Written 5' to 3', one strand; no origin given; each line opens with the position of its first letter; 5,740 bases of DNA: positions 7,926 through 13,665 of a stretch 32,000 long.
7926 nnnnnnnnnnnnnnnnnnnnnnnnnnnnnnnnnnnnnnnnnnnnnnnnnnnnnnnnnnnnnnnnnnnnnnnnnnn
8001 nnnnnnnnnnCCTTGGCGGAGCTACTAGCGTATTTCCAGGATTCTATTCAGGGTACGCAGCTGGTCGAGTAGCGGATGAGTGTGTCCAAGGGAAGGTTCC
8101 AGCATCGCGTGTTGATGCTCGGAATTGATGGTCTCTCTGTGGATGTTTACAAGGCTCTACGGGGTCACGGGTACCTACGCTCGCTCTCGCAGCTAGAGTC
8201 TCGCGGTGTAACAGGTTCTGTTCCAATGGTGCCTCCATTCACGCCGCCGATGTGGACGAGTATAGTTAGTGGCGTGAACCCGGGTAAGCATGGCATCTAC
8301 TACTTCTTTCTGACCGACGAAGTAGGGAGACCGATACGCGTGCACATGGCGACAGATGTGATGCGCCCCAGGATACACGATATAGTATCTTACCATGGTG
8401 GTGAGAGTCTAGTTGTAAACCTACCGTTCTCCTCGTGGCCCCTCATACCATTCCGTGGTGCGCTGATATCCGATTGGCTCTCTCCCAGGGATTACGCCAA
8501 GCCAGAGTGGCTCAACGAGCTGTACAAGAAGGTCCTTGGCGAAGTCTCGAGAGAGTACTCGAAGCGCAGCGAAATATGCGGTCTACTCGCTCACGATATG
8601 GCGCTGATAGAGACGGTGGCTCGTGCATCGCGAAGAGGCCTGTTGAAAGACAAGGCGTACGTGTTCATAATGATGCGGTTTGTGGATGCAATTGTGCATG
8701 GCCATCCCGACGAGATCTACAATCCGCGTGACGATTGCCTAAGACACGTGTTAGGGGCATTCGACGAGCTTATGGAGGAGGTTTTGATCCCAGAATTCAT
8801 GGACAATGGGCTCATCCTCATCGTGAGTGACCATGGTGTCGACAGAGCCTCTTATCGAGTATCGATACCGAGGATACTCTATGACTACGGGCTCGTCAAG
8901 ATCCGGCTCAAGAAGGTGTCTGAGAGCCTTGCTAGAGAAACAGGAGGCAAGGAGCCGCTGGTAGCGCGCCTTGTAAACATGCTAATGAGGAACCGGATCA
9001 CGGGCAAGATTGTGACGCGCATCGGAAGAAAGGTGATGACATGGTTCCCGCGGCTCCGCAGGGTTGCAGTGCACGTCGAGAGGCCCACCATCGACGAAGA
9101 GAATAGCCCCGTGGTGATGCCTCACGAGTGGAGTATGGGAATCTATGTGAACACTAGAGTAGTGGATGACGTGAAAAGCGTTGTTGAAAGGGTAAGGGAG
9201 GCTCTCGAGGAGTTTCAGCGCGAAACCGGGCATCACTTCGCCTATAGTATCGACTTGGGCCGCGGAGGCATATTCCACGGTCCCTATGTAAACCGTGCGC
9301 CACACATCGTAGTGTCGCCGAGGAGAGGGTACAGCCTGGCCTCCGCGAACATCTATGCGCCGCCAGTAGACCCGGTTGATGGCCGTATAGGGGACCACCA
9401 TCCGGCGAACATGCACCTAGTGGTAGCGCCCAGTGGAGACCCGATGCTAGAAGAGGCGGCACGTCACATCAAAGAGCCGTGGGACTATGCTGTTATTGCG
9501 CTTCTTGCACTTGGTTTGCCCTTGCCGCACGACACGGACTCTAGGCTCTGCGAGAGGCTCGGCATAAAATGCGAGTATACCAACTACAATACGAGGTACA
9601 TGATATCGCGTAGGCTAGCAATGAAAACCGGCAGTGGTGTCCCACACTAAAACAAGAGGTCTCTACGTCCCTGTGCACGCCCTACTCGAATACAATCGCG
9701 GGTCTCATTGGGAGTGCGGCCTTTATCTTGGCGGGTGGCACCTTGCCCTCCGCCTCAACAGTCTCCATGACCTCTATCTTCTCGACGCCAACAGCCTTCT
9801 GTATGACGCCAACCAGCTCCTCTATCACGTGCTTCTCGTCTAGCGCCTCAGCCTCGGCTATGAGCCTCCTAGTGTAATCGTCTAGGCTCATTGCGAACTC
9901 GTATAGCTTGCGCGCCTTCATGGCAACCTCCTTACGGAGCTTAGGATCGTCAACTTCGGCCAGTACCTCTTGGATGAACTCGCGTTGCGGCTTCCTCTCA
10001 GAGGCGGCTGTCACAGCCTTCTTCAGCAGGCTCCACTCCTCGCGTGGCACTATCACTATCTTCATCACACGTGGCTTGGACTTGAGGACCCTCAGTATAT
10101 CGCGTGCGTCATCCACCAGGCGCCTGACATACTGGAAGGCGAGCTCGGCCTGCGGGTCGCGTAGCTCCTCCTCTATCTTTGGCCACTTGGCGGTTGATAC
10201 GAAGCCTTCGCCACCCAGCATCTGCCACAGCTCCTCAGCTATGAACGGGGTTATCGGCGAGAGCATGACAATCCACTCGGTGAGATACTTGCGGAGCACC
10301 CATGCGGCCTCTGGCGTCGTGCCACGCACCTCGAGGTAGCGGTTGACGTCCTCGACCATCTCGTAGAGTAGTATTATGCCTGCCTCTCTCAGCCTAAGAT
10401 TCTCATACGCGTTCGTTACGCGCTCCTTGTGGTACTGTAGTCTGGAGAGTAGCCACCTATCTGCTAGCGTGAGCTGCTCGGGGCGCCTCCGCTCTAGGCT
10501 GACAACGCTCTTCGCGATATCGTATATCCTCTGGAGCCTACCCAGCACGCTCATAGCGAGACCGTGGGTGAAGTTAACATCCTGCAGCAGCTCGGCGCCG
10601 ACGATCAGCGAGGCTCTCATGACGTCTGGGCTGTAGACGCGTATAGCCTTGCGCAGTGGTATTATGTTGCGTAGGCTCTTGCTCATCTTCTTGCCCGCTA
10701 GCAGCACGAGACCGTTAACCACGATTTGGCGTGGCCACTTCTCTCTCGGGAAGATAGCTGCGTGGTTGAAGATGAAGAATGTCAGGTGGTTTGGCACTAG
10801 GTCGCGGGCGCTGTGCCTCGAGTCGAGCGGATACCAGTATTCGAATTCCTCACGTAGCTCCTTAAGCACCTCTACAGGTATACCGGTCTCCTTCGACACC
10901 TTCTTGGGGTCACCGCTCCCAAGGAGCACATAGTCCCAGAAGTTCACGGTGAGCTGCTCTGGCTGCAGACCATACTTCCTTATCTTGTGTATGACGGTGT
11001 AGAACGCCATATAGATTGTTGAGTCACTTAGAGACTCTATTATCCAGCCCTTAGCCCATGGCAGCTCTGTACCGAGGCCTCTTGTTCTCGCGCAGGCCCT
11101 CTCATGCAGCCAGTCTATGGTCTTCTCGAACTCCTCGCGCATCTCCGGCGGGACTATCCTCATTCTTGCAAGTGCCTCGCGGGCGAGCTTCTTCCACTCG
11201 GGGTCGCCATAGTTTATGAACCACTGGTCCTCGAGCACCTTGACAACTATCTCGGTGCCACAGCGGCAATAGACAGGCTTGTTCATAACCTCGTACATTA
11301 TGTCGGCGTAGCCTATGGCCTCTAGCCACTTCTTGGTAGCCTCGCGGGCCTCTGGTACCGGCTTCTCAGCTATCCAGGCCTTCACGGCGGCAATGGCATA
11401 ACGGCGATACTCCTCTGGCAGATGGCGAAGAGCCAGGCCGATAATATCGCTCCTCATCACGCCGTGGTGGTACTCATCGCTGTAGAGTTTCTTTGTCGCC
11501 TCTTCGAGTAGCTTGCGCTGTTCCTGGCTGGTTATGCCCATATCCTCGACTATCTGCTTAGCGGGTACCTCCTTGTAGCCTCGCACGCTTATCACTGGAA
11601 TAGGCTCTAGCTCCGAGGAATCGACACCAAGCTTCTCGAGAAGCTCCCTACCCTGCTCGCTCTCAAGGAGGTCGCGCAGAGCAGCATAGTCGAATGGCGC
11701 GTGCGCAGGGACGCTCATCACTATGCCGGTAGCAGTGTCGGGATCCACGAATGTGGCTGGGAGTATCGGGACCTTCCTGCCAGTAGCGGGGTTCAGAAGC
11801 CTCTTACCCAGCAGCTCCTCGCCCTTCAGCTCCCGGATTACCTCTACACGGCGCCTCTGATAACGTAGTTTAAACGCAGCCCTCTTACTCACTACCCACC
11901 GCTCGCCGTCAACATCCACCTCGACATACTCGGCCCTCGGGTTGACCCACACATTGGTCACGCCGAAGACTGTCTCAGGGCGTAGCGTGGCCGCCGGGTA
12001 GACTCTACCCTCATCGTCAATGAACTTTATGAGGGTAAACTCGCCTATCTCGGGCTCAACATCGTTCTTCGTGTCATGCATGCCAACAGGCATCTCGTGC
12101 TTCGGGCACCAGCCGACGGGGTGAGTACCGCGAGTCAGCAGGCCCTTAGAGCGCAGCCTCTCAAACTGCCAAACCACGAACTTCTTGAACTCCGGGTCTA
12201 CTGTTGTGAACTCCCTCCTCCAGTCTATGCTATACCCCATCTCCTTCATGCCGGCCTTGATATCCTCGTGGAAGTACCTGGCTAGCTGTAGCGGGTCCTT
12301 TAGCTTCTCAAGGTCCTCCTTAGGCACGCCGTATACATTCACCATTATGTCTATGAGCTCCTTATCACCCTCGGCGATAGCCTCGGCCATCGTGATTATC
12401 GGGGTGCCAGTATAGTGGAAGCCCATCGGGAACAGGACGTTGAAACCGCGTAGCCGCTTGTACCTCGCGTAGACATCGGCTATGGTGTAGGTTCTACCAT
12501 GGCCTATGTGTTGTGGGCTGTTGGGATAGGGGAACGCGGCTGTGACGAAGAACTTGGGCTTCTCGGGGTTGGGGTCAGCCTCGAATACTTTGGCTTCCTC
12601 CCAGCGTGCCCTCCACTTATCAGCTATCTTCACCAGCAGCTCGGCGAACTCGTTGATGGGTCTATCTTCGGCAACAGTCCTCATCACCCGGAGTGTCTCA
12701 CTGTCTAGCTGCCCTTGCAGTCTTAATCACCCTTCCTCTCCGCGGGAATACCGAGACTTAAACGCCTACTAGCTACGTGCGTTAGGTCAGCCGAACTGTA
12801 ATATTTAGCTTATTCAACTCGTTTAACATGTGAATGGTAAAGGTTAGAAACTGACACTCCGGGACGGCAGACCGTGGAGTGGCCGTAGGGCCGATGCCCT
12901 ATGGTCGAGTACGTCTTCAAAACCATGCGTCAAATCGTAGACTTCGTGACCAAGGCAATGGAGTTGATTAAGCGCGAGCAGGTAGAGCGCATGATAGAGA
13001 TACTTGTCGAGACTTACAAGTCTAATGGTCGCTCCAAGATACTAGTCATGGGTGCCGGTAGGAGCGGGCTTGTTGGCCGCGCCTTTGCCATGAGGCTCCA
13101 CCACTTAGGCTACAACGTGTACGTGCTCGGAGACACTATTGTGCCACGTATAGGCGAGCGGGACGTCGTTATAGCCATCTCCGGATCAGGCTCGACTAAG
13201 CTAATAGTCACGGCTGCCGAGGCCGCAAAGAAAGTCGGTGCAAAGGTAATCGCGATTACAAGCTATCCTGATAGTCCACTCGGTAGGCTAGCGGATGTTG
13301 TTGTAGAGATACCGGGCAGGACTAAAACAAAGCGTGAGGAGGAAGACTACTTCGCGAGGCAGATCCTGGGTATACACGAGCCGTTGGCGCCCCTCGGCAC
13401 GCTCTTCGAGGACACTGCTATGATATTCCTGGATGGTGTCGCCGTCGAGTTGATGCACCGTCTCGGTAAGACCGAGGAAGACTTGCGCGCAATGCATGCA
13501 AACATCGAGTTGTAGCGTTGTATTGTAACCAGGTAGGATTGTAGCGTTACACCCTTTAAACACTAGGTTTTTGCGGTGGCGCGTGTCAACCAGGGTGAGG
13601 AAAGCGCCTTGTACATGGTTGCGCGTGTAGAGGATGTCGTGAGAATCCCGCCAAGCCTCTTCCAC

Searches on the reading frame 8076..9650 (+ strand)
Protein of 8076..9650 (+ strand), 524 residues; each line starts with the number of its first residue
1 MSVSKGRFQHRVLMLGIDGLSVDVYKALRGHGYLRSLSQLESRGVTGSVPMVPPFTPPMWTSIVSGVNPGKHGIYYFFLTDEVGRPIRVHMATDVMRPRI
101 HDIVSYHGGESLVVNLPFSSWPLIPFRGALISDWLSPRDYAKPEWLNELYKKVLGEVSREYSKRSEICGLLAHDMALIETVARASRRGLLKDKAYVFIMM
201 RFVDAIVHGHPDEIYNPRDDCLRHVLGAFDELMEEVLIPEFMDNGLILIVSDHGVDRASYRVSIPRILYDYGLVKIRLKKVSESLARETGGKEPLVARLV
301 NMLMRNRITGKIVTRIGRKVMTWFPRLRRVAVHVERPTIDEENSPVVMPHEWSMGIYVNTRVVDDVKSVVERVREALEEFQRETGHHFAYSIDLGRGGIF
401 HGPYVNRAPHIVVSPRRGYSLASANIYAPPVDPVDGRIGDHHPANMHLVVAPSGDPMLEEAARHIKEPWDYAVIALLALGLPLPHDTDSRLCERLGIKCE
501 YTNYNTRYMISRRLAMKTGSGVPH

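Call 3: search_protein_families(library=pfam, proteins=[window:8076-9650:+], max_evalue=0.01)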
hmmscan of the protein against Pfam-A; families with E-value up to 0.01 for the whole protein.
window:8076-9650:+ (524 aa): 1 family
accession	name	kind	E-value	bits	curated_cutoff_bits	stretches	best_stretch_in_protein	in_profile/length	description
PF01663.27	Phosphodiest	-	1.5e-19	71.3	23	1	12-428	1-330/342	Type I phosphodiesterase / nucleotide pyrophosphatase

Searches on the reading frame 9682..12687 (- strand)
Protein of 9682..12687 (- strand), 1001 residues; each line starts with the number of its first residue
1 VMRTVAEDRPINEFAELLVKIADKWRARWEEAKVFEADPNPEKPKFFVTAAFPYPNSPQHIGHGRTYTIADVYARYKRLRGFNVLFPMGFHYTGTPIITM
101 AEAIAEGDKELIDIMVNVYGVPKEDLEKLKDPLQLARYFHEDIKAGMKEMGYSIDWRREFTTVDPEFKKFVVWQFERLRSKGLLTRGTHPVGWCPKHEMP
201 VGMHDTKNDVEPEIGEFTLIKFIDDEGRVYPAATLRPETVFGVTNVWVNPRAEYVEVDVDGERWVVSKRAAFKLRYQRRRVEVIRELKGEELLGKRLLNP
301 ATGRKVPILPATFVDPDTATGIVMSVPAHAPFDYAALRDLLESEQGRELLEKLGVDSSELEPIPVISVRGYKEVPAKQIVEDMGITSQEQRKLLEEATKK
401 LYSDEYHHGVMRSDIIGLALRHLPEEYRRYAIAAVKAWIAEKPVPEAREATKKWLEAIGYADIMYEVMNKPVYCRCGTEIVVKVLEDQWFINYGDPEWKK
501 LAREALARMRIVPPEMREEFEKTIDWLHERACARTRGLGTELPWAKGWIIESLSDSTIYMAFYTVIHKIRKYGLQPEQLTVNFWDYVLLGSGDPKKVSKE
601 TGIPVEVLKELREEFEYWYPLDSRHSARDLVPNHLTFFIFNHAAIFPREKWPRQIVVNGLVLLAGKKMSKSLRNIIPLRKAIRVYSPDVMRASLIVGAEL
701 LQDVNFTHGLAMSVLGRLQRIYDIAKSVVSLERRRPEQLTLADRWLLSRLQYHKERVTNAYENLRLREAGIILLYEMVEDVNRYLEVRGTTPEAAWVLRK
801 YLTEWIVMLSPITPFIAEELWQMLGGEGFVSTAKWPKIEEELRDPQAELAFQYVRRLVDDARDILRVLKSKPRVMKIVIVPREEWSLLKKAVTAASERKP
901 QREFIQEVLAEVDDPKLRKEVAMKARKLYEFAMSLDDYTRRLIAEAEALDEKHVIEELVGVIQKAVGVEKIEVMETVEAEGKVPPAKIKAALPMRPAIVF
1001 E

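Call 48: search_protein_families(library=pfam, proteins=[window:9682-12687:-], max_evalue=0.0001)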
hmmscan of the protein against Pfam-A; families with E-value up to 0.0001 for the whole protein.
window:9682-12687:- (1001 aa): 5 families
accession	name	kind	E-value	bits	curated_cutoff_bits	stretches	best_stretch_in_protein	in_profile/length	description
PF00133.28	tRNA-synt_1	-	6.7e-36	124.4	22.7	2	25-543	2-244/414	tRNA synthetases class I (I, L, M and V)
PF08264.19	Anticodon_1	-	5.5e-28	98.2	25.1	1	743-872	1-143/148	Anticodon-binding domain of tRNA ligase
PF09334.17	tRNA-synt_1g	-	2.3e-25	89.7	20.1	2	47-115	2-70/391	tRNA synthetases class I (M)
PF01406.26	tRNA-synt_1e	-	1.5e-10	41.4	27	1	630-706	217-291/301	tRNA synthetases class I (C) catalytic domain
PF13603.12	tRNA-synt_1_2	-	1.9e-08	34.5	25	1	234-334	27-126/185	Leucyl-tRNA synthetase, editing domain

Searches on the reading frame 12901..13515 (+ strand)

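Call 48: search_protein_families(library=pfam, proteins=[window:12901-13515:+], max_evalue=0.0001)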
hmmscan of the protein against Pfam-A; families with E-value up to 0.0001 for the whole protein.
window:12901-13515:+ (204 aa): 2 families
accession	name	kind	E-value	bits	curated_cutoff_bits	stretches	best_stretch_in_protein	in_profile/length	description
PF01380.27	SIS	-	5e-21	75.3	25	1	45-143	6-110/131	SIS domain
PF13580.11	SIS_2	-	5.3e-11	43.1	27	1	84-121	101-138/138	SIS domain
